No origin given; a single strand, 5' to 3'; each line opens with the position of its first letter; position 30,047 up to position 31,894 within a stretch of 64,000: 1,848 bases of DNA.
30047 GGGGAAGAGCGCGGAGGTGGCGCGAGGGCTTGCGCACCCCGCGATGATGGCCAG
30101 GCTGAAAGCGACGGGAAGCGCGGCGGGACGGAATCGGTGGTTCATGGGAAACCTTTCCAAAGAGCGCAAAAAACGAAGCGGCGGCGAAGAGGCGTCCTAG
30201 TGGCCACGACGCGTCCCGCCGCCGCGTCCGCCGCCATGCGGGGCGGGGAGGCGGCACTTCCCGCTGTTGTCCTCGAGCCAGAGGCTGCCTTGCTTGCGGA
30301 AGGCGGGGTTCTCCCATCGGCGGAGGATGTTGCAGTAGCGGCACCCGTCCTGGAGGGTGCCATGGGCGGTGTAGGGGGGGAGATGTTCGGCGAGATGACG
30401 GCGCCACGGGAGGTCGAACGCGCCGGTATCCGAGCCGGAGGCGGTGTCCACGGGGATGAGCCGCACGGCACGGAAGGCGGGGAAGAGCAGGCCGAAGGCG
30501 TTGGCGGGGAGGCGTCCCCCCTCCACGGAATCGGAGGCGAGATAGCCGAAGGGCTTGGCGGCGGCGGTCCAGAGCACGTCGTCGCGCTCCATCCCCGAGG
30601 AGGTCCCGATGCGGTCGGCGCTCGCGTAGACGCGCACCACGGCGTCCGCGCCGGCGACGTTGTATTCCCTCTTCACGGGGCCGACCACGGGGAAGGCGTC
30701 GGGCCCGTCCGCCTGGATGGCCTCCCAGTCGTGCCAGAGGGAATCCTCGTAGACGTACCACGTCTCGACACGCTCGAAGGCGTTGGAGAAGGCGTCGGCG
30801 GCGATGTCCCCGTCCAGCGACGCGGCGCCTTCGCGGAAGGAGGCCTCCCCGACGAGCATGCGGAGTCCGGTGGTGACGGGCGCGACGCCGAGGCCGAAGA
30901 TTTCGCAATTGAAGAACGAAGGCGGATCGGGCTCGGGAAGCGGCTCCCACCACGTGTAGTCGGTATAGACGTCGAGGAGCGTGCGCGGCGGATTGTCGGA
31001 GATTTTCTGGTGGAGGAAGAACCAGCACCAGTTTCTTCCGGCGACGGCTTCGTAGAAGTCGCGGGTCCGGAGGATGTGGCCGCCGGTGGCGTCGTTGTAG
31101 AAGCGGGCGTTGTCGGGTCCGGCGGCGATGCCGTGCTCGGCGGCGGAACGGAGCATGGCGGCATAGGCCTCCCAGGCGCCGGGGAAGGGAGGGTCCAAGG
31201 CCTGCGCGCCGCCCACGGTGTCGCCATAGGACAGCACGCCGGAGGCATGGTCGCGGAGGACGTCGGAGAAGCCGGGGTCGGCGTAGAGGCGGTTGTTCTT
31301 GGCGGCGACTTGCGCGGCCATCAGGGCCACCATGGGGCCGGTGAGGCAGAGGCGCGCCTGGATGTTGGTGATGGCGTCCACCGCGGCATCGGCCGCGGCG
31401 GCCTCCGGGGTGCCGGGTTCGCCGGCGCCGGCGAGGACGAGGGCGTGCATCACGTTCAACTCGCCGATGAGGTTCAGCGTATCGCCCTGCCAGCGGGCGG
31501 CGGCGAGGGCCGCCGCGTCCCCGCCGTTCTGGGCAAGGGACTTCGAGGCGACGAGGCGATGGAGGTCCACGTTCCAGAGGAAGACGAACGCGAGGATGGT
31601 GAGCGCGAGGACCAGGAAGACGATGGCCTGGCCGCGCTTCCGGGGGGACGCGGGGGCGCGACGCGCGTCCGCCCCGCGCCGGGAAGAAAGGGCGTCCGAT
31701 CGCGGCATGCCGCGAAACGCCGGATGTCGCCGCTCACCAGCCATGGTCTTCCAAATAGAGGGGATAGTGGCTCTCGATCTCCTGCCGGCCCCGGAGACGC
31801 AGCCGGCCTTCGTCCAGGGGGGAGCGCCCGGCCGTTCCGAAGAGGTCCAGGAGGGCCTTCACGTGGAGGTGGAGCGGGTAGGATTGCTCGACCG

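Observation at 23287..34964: Flp pilins and Tad pseudopilins embedded in a glycan-degrading gene string, with no assembly machinery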

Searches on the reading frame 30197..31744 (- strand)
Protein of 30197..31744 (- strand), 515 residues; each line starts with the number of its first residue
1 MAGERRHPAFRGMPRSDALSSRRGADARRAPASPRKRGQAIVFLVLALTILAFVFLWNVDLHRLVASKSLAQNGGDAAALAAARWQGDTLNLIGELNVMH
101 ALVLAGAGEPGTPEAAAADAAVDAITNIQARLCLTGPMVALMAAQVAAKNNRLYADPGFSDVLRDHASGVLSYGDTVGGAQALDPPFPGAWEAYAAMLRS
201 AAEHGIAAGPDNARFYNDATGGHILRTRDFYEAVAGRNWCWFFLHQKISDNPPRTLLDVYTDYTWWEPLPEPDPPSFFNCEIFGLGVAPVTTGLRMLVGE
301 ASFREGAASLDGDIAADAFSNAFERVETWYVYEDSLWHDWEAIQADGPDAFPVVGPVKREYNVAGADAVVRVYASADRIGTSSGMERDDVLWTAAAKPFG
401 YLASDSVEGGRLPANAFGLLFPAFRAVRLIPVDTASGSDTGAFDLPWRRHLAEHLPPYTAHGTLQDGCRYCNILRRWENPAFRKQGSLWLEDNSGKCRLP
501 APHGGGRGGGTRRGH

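Call 5: search_protein_families(library=pfam, proteins=[window:30197-31744:-], max_evalue=0.01)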
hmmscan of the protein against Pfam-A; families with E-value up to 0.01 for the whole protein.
window:30197-31744:- (515 aa): 1 family
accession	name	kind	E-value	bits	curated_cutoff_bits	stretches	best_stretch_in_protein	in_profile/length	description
PF13400.11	Tad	-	0.00059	20.5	22.3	1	38-84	1-46/47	Putative Flp pilus-assembly TadE/G-like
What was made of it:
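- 30197..31744 (-): tadG-like large minor pilin, 515 aa (503 aa in NCBI, MGI6494726.1). N-terminal KRG|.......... helix, a large C-terminal domain, and an invariant C-terminal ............. PF13400 at 20.5 bits (call 5).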

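Call 12: find_homologous_proteins(query=window:30197-31744:-)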
Query window:30197-31744:- (515 aa): 681 proteins with E <= 0.001 among 8000 candidates; the best 120 are listed.
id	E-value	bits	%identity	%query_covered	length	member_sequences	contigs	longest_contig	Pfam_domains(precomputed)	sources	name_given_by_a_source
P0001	0.0e+0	1188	100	100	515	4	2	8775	-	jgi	jgi:hypothetical protein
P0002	1.0e-264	897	79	90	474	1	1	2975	-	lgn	-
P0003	6.3e-262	888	78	92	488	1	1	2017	-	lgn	-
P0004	8.7e-258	874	77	90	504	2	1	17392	-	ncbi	-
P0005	5.0e-243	826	72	93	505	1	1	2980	-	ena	-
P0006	2.7e-200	685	63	90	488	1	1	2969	-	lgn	-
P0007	7.2e-196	670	63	93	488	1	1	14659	-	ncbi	-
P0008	2.4e-182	625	59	90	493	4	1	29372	PF13400.12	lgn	-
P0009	1.1e-179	617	56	97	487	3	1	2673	PF13400.12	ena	-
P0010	1.4e-179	616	56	92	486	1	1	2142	-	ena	-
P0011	3.0e-179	615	58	94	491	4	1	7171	-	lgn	-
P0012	8.5e-179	614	57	96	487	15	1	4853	PF13400.12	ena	-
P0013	6.7e-178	611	56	94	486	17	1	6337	PF13400.12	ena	-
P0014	1.6e-177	610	55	91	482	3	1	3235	PF13400.12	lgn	-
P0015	1.8e-177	609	57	90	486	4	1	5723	-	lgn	-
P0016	1.3e-176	606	55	93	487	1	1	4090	PF13400.12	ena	-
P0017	1.4e-176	606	55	93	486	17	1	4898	PF13400.12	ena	-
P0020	2.6e-172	592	57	93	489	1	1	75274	PF13400.12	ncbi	-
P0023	1.1e-164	567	53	91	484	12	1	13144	PF13400.12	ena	-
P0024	5.4e-164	565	53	90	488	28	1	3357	PF13400.12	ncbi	-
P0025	7.3e-163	561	53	92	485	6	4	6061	PF13400.12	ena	-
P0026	9.3e-163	561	52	90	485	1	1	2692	PF13400.12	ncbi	-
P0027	8.6e-162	558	53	92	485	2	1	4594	PF13400.12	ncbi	-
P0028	4.4e-161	555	51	93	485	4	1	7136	PF13400.12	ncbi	-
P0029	3.8e-159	549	50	90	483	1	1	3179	PF13400.12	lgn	-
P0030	1.3e-158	547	52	90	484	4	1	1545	PF13400.12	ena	-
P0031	1.2e-157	544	53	95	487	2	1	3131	PF13400.12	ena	-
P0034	6.7e-154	532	49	91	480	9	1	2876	PF13400.12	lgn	-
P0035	1.1e-151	524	50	90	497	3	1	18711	PF13400.12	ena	-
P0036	2.7e-151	523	51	90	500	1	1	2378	PF13400.12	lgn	-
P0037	1.3e-150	521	52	88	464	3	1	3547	PF13400.12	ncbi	-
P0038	8.2e-150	518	52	91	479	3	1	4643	PF13400.12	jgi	jgi:hypothetical protein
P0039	4.0e-149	516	50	90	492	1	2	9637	PF13400.12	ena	-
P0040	1.3e-148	514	53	92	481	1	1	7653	PF13400.12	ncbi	-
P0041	5.5e-148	512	51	99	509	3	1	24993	PF13400.12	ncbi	-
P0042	1.0e-147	511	48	92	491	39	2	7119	PF13400.12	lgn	-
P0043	2.3e-147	510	52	93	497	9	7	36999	PF13400.12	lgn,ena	-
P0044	5.9e-147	509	53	95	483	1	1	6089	PF13400.12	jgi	jgi:hypothetical protein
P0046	5.4e-146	505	50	93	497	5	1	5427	PF13400.12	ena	-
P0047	8.1e-146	505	52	90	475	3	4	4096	PF13400.12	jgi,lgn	jgi:hypothetical protein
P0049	1.2e-145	504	52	92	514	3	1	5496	PF13400.12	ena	-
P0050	1.4e-145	504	49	90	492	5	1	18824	PF13400.12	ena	-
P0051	1.9e-145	504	52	90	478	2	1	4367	PF13400.12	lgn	-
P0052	2.7e-145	503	52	94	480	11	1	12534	PF13400.12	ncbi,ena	-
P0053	8.5e-145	501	52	90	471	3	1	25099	PF13400.12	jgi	-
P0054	1.0e-144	501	51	90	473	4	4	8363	PF13400.12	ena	-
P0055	1.0e-144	501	51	90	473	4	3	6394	PF13400.12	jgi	-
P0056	1.0e-144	501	49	90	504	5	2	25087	PF13400.12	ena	-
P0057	1.1e-144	501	50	97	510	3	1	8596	PF13400.12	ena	-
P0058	3.1e-144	500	52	95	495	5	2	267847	PF13400.12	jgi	-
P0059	4.8e-144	499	48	90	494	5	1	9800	PF13400.12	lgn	-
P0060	9.5e-144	498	50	92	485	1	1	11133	PF13400.12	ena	-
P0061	1.4e-143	498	50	90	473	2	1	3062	PF13400.12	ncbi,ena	-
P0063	1.9e-143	497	51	90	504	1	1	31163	PF13400.12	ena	-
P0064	2.8e-143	496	49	94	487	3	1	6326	PF13400.12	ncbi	-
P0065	3.5e-143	496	50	90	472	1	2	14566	PF13400.12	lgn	-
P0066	3.8e-143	496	48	93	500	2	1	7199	PF13400.12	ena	-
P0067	7.2e-143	495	47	97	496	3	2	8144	PF13400.12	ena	-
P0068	2.2e-142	494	50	91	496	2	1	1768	PF13400.12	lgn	-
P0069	2.3e-142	493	49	95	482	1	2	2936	PF13400.12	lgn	-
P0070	3.2e-142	493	49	91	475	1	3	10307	PF13400.12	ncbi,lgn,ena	-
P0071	5.0e-142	492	49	93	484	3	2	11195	PF13400.12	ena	-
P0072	5.8e-142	492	49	91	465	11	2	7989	PF13400.12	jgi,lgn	jgi:hypothetical protein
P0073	6.2e-142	492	49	90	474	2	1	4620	PF13400.12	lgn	-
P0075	9.7e-142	491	49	91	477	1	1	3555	PF13400.12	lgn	-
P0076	9.8e-142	491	47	90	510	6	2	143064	PF13400.12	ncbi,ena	-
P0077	9.9e-142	491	49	90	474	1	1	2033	PF13400.12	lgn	-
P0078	1.1e-141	491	52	92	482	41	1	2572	PF13400.12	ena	-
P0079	1.4e-141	491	50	93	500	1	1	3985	PF13400.12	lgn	-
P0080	1.5e-141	491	49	86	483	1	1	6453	PF13400.12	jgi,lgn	jgi:hypothetical protein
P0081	2.3e-141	490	50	91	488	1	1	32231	PF13400.12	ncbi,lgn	-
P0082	3.5e-141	490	50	93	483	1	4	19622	PF13400.12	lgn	-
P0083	4.5e-141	489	46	90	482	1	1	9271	PF13400.12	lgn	-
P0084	5.7e-141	489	50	91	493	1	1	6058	PF13400.12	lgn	-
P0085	5.8e-141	489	51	95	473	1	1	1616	PF13400.12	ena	-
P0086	9.2e-141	488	47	92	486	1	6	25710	PF13400.12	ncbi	-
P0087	1.1e-140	488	49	95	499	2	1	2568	PF13400.12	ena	-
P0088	1.3e-140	488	50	89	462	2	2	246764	PF13400.12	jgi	jgi:hypothetical protein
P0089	1.6e-140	487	47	90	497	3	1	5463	PF13400.12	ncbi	-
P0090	2.1e-140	487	51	90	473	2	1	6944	PF13400.12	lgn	-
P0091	2.3e-140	487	48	91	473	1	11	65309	PF13400.12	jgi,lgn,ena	-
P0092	2.7e-140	487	48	93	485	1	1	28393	PF13400.12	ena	-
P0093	2.9e-140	487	49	91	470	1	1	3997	PF13400.12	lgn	-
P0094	5.2e-140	486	49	91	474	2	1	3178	PF13400.12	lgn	-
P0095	7.1e-140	485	49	93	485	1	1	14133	PF13400.12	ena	-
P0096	1.0e-139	485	48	90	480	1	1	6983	PF13400.12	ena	-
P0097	1.5e-139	484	48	87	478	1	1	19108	PF13400.12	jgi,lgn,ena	-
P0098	2.1e-139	484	49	94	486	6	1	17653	PF13400.12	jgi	jgi:hypothetical protein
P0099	2.2e-139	484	49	96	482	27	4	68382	PF13400.12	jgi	-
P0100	2.5e-139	483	51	89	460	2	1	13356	PF13400.12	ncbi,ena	-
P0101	2.8e-139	483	47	91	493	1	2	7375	PF13400.12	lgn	-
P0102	4.5e-139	483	50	91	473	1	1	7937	PF13400.12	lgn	-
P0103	4.6e-139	483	50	89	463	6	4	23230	PF13400.12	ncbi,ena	-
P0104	7.7e-139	482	49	90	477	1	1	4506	PF13400.12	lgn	-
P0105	2.2e-138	480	47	90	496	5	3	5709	PF13400.12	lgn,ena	-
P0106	3.4e-138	480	47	95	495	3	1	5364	PF13400.12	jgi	-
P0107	3.7e-138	480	48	90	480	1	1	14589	PF13400.12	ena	-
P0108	5.3e-138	479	49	91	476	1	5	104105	PF13400.12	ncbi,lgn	-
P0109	5.8e-138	479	48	99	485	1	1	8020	PF13400.12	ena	-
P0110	5.9e-138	479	49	95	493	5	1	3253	PF13400.12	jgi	-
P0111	6.3e-138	479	50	90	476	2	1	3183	PF13400.12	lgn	-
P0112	7.0e-138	479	48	93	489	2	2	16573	PF13400.12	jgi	jgi:hypothetical protein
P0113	1.3e-137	478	50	90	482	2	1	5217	PF13400.12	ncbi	-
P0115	1.7e-137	477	49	90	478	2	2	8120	PF13400.12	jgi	-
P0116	3.5e-137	476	47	90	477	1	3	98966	PF13400.12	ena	-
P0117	4.2e-137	476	51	92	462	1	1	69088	PF13400.12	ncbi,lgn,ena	-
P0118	4.9e-137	476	48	94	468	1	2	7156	PF13400.12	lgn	-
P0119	5.4e-137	476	51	89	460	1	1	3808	PF13400.12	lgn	-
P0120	5.6e-137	476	49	92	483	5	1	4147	PF13400.12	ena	-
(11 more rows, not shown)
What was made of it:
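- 30197..31744 (-): The family has more than 680 full-length homologues, most with PF13400 (call 12).
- Checked: PF13400 scores 20.5 bits against a gathering score of 22.3, but most family members carry PF13400 (call 12).
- The TadG-like protein belongs to a family conserved over its full length, with more than 680 hits (call 12).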

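Call 13: find_encoding_contigs(protein=P0004, flank=10000, max_places=2)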
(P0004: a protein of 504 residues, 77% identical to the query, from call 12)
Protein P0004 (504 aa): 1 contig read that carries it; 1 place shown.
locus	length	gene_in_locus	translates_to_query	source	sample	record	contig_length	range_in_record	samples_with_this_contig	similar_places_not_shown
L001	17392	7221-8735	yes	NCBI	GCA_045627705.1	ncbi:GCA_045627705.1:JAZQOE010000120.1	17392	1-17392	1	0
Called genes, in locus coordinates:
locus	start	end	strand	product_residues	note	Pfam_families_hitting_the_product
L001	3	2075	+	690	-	?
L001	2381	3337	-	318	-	PF00749:tRNA-synt_1c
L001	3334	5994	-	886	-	PF01136:Peptidase_U32, PF12392:DUF3656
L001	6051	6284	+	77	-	-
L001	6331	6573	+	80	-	-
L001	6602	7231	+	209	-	-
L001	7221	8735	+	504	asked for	-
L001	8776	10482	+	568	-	PF01055:Glyco_hydro_31_2nd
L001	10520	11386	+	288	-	PF00701:DHDPS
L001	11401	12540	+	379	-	PF06144:DNA_pol3_delta (weak), PF21694:DNA_pol3_delta_C (faint)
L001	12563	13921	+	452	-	-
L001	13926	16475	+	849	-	-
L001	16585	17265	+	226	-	PF06283:ThuA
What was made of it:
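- In the relative at 77% identity, a GH31 gene follows tadG after 41 nt (call 13).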

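Call 14: find_encoding_contigs(protein=P0058, flank=10000, max_places=2)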
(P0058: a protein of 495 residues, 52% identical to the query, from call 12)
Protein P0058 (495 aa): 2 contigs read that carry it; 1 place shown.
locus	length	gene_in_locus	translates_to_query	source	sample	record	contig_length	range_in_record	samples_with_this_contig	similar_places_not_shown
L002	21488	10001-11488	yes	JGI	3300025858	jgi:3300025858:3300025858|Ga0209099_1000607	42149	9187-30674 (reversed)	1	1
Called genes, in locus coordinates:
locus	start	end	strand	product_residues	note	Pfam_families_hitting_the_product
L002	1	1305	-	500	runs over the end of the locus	PF00884:Sulfatase, PF01663:Phosphodiest (faint), PF16347:SGSH_C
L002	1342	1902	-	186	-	-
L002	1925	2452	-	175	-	-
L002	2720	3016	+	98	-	PF04977:DivIC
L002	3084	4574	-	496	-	PF00884:Sulfatase, PF01663:Phosphodiest (faint), PF16347:SGSH_C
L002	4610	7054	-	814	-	-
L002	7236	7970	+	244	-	-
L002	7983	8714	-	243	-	PF06452:CBM9_1 (faint), PF16011:CBM9_2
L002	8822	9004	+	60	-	-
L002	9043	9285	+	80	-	-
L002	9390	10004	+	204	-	PF07811:TadE (weak)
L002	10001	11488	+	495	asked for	PF13400:Tad (weak)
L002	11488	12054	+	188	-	-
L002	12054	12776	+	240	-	-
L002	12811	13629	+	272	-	PF16976:RcpC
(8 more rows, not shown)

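Call 15: find_encoding_contigs(protein=P0007, flank=10000, max_places=2)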
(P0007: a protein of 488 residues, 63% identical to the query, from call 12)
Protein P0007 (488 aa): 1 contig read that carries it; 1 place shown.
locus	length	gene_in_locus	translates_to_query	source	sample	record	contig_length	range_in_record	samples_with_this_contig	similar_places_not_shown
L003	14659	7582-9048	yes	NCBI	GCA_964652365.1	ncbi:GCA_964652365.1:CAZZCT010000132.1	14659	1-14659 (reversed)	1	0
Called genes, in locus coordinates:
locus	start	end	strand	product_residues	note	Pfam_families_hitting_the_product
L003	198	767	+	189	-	PF03073:TspO_MBR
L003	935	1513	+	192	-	PF02525:Flavodoxin_2, PF03358:FMN_red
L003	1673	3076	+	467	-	-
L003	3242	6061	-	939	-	PF17803:Cadherin_4, PF17892:Cadherin_5, PF17963:Big_9, PF17803:Cadherin_4, PF17892:Cadherin_5 (weak), PF17963:Big_9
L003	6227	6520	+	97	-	-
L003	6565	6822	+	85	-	PF04964:Flp_Fap (weak)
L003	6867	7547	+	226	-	PF07811:TadE (weak)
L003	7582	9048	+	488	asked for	-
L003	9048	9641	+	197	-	-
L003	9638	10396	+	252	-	-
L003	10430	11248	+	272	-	PF08666:SAF (weak), PF16976:RcpC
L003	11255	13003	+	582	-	PF16697:Yop-YscD_cpl, PF00498:FHA, PF00437:T2SSE, PF27713:UCP018868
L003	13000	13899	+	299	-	PF00482:T2SSF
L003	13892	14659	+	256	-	?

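Call 16: find_encoding_contigs(protein=P0020, flank=10000, max_places=2)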
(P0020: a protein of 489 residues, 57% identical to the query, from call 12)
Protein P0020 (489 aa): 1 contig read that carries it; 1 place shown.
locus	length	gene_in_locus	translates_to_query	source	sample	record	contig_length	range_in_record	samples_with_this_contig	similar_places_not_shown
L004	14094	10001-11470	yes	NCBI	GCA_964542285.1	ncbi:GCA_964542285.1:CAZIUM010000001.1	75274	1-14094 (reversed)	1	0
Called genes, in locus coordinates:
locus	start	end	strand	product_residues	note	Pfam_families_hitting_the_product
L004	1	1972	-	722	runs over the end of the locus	-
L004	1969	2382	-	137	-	PF11969:DcpS_C, PF01230:HIT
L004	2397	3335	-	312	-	PF04389:Peptidase_M28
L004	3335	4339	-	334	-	PF02195:ParB_N, PF17762:HTH_ParB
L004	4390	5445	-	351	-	PF01118:Semialdhyde_dh, PF02774:Semialdhyde_dhC, PF22698:Semialdhyde_dhC_1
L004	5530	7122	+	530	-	PF00890:FAD_binding_2, PF01266:DAO (weak), PF02910:Succ_DH_flav_C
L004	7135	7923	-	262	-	PF00588:SpoU_methylase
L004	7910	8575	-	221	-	PF00657:Lipase_GDSL, PF13472:Lipase_GDSL_2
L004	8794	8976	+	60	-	-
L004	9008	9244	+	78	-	PF04964:Flp_Fap (weak)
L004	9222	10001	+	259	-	PF07811:TadE (weak)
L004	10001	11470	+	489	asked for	PF13400:Tad (weak)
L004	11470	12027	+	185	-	-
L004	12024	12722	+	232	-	-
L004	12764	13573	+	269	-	PF08666:SAF (weak), PF16976:RcpC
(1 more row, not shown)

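Call 17: find_encoding_contigs(protein=P0008, flank=10000, max_places=2)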
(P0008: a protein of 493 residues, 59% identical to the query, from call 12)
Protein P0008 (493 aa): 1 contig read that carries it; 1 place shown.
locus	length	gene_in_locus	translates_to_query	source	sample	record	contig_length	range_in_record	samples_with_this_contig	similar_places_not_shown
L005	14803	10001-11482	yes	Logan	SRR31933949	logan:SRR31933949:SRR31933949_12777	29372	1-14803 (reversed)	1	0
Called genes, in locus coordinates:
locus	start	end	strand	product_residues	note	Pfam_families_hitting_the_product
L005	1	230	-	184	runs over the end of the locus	PF04542:Sigma70_r2, PF08281:Sigma70_r4_2, PF04545:Sigma70_r4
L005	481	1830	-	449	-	PF00884:Sulfatase, PF01663:Phosphodiest (faint), PF16347:SGSH_C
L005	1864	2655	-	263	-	PF01261:AP_endonuc_2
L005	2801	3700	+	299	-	PF01156:IU_nuc_hydro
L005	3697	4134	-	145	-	PF05258:DciA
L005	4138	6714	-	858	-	PF00069:Pkinase, PF07714:PK_Tyr_Ser-Thr, PF03109:ABC1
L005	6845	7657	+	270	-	PF01790:LGT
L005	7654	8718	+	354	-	PF01479:S4, PF00849:PseudoU_synth_2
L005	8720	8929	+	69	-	-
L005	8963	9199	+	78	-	-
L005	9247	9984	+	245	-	PF07811:TadE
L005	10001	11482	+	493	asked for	PF13400:Tad (weak)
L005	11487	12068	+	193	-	-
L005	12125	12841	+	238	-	-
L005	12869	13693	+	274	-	PF08666:SAF, PF16976:RcpC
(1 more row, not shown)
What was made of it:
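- Neighbourhoods of homologues at 52-63% identity all read flp-flp-TadE-TadG-~190aa-~240aa-RcpC-FHA/T2SSE ATPase-T2SSF (calls 14-17).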
